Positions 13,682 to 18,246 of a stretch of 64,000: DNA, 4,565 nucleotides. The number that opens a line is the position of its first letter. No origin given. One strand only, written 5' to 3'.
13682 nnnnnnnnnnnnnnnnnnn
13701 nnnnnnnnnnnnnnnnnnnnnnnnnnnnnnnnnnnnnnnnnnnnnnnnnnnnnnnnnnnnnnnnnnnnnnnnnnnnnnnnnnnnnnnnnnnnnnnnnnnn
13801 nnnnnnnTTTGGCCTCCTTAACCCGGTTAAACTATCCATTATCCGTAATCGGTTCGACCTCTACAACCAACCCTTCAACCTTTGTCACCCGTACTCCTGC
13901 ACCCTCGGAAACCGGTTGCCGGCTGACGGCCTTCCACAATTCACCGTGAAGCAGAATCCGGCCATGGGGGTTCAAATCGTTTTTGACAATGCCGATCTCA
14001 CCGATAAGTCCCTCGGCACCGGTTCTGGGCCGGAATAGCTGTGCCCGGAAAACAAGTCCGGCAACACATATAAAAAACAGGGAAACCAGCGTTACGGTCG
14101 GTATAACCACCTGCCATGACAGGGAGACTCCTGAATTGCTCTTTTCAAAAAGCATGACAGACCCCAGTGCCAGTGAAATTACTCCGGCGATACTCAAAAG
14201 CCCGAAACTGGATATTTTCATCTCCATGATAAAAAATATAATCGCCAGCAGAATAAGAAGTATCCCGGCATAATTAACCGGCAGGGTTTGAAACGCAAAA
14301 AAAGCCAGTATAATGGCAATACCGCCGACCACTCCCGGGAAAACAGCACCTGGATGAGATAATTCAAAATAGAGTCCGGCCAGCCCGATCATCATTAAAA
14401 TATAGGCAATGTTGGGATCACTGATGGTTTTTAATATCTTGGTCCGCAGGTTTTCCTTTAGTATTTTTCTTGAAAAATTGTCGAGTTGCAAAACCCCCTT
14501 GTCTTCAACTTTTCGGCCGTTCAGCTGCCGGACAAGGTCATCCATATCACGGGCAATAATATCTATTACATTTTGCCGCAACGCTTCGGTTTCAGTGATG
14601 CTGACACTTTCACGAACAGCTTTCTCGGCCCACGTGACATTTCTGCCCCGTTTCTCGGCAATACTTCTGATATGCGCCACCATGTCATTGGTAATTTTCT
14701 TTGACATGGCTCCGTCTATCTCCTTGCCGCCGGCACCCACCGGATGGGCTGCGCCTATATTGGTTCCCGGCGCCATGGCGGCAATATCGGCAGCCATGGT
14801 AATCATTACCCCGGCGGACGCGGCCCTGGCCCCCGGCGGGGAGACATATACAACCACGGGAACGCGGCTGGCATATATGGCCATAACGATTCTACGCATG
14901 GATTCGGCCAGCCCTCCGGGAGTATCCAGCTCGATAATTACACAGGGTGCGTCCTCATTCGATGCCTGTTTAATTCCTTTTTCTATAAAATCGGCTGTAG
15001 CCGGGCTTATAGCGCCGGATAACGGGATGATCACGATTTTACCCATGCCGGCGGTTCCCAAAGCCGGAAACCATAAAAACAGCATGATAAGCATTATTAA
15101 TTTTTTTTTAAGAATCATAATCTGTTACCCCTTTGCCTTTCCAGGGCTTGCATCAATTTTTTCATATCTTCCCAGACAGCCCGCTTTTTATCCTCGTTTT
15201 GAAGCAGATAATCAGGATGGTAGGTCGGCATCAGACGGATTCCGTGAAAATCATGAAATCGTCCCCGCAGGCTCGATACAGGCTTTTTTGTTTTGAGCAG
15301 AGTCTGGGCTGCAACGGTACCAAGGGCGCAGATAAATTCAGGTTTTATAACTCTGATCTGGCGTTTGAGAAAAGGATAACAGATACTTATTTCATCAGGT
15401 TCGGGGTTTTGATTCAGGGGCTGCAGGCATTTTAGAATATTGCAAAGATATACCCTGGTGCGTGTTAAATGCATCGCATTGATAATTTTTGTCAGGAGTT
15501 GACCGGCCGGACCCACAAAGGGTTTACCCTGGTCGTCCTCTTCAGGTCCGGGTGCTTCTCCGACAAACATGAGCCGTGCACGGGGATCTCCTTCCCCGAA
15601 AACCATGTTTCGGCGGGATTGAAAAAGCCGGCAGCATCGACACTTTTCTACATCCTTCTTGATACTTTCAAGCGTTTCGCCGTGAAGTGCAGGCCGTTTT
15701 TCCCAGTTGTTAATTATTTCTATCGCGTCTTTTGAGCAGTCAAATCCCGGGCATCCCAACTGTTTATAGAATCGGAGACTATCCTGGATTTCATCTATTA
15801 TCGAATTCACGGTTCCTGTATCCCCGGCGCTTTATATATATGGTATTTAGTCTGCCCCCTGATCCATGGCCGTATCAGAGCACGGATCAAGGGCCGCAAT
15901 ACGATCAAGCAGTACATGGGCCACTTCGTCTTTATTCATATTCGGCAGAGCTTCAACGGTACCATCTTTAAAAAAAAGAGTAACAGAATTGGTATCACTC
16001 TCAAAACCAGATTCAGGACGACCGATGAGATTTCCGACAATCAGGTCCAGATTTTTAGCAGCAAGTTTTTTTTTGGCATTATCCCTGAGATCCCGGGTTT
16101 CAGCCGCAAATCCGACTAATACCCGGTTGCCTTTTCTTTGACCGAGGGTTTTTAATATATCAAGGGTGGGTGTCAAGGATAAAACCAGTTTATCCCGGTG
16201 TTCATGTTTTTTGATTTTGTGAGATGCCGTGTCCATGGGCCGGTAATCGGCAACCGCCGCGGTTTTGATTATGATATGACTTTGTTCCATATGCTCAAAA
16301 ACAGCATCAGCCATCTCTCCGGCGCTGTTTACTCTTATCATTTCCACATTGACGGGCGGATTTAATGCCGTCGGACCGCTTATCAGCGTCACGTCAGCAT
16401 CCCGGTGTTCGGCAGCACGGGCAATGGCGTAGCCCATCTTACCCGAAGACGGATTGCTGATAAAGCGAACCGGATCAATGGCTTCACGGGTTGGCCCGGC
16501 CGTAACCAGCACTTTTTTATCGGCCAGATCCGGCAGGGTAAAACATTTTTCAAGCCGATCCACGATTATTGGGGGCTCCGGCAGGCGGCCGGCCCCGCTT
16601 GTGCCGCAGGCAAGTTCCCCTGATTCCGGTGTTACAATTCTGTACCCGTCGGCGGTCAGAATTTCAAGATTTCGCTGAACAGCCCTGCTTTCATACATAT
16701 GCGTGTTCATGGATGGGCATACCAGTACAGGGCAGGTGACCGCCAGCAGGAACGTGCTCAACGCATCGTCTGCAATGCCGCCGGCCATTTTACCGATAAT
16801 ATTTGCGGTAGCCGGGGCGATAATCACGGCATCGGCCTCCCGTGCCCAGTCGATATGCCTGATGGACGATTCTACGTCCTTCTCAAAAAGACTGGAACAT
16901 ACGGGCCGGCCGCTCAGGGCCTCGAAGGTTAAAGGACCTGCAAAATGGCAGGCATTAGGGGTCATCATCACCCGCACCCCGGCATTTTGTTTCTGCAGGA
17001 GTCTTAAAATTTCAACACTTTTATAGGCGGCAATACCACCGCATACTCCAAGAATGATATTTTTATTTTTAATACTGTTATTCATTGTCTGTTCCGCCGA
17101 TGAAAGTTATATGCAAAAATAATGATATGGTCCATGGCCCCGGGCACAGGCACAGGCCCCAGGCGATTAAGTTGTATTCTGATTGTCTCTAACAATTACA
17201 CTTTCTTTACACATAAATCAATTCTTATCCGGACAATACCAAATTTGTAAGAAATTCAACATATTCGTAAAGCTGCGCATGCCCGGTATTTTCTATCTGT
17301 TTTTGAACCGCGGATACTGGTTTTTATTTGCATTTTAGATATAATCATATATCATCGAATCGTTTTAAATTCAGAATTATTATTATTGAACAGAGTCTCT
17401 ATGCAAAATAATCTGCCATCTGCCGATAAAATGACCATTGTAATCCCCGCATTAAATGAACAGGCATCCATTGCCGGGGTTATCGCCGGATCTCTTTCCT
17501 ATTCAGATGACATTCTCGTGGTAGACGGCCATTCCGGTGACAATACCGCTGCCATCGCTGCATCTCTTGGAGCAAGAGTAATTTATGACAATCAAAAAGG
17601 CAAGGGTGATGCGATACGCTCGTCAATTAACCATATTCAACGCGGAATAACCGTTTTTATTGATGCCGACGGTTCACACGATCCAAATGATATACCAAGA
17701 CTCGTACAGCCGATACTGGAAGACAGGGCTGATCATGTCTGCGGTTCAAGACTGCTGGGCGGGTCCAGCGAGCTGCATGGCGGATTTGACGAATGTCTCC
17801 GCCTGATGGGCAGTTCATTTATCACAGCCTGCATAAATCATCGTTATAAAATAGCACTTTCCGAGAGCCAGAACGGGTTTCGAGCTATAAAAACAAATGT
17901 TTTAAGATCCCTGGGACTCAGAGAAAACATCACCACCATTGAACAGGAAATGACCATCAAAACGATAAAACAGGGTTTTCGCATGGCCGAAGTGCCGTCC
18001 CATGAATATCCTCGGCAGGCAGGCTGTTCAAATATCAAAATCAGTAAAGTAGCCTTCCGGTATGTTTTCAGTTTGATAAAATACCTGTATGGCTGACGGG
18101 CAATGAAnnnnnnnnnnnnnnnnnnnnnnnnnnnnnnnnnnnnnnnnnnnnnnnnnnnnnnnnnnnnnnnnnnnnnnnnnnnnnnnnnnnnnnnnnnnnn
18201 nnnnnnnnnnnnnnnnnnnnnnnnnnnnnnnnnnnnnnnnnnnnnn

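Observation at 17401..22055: Possible protein O-glycosylation set: Dpm1/Ppm1-like GT2, PMT/ArnT-like GT-C and an adjacent secreted protein with a poly-Thr tail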

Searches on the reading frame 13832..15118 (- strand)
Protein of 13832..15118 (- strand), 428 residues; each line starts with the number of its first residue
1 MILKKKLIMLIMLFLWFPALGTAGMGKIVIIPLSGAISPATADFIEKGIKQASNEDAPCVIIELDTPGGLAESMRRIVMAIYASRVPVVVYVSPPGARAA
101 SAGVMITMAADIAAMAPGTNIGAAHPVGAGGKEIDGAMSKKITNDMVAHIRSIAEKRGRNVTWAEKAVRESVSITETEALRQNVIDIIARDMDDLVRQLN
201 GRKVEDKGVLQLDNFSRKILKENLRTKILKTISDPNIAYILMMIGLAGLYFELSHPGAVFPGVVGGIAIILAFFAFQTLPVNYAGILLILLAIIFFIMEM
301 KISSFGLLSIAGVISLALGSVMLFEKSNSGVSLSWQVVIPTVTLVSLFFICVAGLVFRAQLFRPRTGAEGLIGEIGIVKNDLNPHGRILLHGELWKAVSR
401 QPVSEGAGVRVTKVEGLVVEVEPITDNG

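Call 32: search_protein_families(library=pfam, proteins=[window:13832-15118:-], max_evalue=0.001)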
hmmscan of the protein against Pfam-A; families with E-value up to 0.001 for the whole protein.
window:13832-15118:- (428 aa): 3 families
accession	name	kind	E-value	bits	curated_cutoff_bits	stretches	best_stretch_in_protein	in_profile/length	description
PF24961.1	NfeD_membrane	-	3.3e-27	95.3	26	1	236-352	1-116/119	NfeD integral membrane domain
PF25145.1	NfeD1b_N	-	1.1e-23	84.2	40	1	28-190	2-157/189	NfeD1b, N-terminal domain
PF01957.25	NfeD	-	6.4e-16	58.7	29.1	1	368-423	1-57/57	NfeD-like C-terminal, partner-binding domain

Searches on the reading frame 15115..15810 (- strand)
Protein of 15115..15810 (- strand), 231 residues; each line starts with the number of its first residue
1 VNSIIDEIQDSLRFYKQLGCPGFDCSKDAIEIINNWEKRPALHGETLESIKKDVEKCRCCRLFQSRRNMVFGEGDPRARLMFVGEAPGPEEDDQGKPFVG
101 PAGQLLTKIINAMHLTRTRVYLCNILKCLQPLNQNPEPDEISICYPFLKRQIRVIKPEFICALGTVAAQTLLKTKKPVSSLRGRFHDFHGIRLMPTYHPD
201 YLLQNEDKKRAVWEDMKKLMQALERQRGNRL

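Call 4: search_protein_families(library=pfam, proteins=[window:15115-15810:-], max_evalue=0.01)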
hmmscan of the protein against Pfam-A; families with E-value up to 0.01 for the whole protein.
window:15115-15810:- (231 aa): 1 family
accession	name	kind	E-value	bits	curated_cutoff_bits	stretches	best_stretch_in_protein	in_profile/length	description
PF03167.25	UDG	-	1.7e-37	129.1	24.3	1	71-217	1-141/141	Uracil DNA glycosylase superfamily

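Call 5: search_protein_families(library=ncbifam, proteins=[window:15115-15810:-], max_evalue=0.01)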
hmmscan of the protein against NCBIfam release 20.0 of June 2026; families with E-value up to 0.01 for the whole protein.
window:15115-15810:- (231 aa): 3 families
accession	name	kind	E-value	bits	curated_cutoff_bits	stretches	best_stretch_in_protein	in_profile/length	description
TIGR00758.1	UDG_fam4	subfamily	5.3e-56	189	125.3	1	57-224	1-172/173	uracil-DNA glycosylase, family 4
NF040953.1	Arch_udg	equivalog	6.7e-56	188.7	250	1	47-220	1-183/184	type-4 uracil-DNA glycosylase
TIGR03914.1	UDG_fam_dom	hypoth_equivalog_domain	9.5e-44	149.7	189.95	1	43-211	41-217/231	UdgX family uracil-DNA binding protein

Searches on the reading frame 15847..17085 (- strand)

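Call 4: search_protein_families(library=pfam, proteins=[window:15847-17085:-], max_evalue=0.01)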
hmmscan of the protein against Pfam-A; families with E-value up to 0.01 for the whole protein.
window:15847-17085:- (412 aa): 2 families
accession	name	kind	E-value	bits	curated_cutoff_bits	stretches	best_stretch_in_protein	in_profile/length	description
PF04127.22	DFP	-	1.1e-72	244.2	22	1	187-371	1-186/186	DNA/pantothenate metabolism flavoprotein C-terminal domain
PF02441.25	Flavoprotein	-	2.9e-31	108.7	22.7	1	8-178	1-158/162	Flavoprotein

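Call 5: search_protein_families(library=ncbifam, proteins=[window:15847-17085:-], max_evalue=0.01)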
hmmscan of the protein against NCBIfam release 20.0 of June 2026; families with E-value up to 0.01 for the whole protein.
window:15847-17085:- (412 aa): 7 families
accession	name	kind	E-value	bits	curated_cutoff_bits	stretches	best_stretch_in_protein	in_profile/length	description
TIGR00521.1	coaBC_dfp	equivalog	4.1e-137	457.4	219.7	1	6-396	2-391/392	bifunctional phosphopantothenoylcysteine decarboxylase/phosphopantothenate--cysteine ligase CoaBC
TIGR02113.1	coaC_strep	equivalog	2.5e-43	148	261.4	1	8-180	1-175/177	phosphopantothenoylcysteine decarboxylase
NF005231.0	PRK06732.1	equivalog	4e-21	75.9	265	1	191-395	2-223/229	phosphopantothenate--cysteine ligase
TIGR02114.1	coaB_strep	equivalog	1.2e-15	57.9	217.2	1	191-296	2-110/228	phosphopantothenate--cysteine ligase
NF007199.0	PRK09620.1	equivalog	1.5e-06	27.8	248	1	188-398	2-221/229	hypothetical protein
NF033753.1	RiPP_decarbCypD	equivalog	0.0062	15.9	215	1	9-128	9-130/182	CypD family RiPP peptide-cysteine decarboxylase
TIGR02700.1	flavo_MJ0208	hypoth_equivalog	0.0083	15.4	251.35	0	84-111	86-112/234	dihydromethanopterin reductase (acceptor)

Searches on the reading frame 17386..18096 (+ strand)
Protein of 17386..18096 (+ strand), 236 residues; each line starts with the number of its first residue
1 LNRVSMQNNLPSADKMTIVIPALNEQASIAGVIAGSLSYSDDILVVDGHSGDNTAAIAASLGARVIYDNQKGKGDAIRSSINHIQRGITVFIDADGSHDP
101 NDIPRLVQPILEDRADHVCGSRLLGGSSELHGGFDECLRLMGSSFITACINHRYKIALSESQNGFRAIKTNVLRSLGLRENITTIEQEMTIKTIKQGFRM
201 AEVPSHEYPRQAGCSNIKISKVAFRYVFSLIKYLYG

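Call 4: search_protein_families(library=pfam, proteins=[window:17386-18096:+], max_evalue=0.01)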
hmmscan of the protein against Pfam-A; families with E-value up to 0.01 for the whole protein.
window:17386-18096:+ (236 aa): 3 families
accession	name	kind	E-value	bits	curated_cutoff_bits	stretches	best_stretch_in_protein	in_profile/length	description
PF00535.33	Glycos_transf_2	-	1.1e-20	74.7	23.3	1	17-133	1-126/168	Glycosyl transferase family 2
PF13641.12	Glyco_tranf_2_3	-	0.00037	21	27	1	16-120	3-121/230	Glycosyltransferase like family 2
PF04028.18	DUF374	-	0.0023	17.9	26.8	1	51-100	18-68/69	Domain of unknown function (DUF374)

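Call 5: search_protein_families(library=ncbifam, proteins=[window:17386-18096:+], max_evalue=0.01)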
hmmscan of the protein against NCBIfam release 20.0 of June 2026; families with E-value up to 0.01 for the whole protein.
window:17386-18096:+ (236 aa): 11 families
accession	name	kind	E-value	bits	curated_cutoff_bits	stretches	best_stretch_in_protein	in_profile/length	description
TIGR04182.1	glyco_TIGR04182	equivalog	2.2e-42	145.5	325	1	16-213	2-196/293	S-layer glycoprotein N-glycosyltransferase AglJ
NF058614.1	PPMAGASynPpgS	equivalog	1.5e-19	70.3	370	1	18-205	4-194/226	polyprenyl-phospho-N-acetylgalactosaminyl synthase PpgS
NF041391.1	DPhHxTase_Halo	equivalog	6.3e-17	61.3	375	1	23-214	4-189/213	dolichyl-phosphate hexose transferase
NF010496.0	PRK13915.1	equivalog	1.8e-16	60.1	262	1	13-114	30-146/307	glucosyl-3-phosphoglycerate synthase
TIGR04283.1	glyco_like_mftF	equivalog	1.3e-11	44.5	182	1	17-113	2-99/221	TIGR04283 family arsenosugar biosynthesis glycosyltransferase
NF007986.1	PRK10714.1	equivalog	1.9e-07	30.4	529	1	13-120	5-124/316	undecaprenyl-phosphate 4-deoxy-4-formamido-L-arabinose transferase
TIGR03937.1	PgaC_IcaA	equivalog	1.5e-06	27.5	422.3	1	7-113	38-153/407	poly-beta-1,6-N-acetyl-D-glucosamine synthase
TIGR03965.1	mycofact_glyco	equivalog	1.6e-05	24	280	1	9-107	69-176/467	mycofactocin biosynthesis glycosyltransferase MftF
TIGR03469.1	HpnB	hypoth_equivalog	2.7e-05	23.4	379.25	1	11-115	41-165/386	hopene-associated glycosyltransferase HpnB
NF041865.1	EpsU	equivalog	0.0003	19.9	700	1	10-101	35-138/394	exopolysaccharide biosynthesis GT2 family glycosyltransferase EpsU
NF045692.1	OglycostaseCruG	equivalog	0.0012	17.9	600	1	13-58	40-88/386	2'-O-glycosyltransferase CruG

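Call 62: search_solved_structures(query=window:17401-18096:+, max_evalue=0.001)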
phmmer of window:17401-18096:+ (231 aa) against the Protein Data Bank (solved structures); distinct sequences matched with E-value up to 0.001: 14.
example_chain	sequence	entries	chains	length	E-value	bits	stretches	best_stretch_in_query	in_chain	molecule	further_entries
7pdo_A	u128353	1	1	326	4.9e-09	39.5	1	10-128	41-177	Glucosyl-3-phosphoglycerate synthase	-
7p5l_A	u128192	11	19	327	4.9e-09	39.5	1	10-128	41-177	Glucosyl-3-phosphoglycerate synthase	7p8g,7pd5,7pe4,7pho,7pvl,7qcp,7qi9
5mlz_A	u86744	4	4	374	2.1e-07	34.1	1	9-224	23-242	Dolichol monophosphate mannose synthase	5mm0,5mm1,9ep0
4y6n_A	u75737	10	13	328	5.8e-07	32.7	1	10-108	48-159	Glucosyl-3-phosphoglycerate synthase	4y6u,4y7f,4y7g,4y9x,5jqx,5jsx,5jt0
3e25_A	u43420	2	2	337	6e-07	32.6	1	10-108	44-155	Putative uncharacterized protein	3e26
4ddz_A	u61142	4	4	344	6.1e-07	32.6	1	10-108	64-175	GLUCOSYL-3-PHOSPHOGLYCERATE SYNTHASE (GpgS) | Glucosyl-3-phosphoglycerate synthase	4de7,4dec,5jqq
3ckj_A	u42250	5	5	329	2.8e-06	30.4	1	10-114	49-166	Putative uncharacterized protein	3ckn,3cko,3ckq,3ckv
9hwj_A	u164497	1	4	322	3.3e-06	30.2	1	9-105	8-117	Undecaprenyl-phosphate 4-deoxy-4-formamido-L-arabinose transferase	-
9bhc_C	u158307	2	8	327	1.3e-05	28.2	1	9-105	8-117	Undecaprenyl-phosphate 4-deoxy-4-formamido-L-arabinose transferase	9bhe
8vxh_A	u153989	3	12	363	1.7e-05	27.9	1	9-105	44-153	Undecaprenyl-phosphate 4-deoxy-4-formamido-L-arabinose transferase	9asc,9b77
9omj_A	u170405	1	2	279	6.2e-05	26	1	10-122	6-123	Glycosyltransferase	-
9omm_A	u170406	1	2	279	9e-05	25.5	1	11-122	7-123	Glycosyltransferase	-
9omh_A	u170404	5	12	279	9.1e-05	25.5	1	11-122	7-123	Glycosyltransferase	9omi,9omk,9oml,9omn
3f1y_A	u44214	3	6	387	0.00024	24.1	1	14-92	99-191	Mannosyl-3-phosphoglycerate synthase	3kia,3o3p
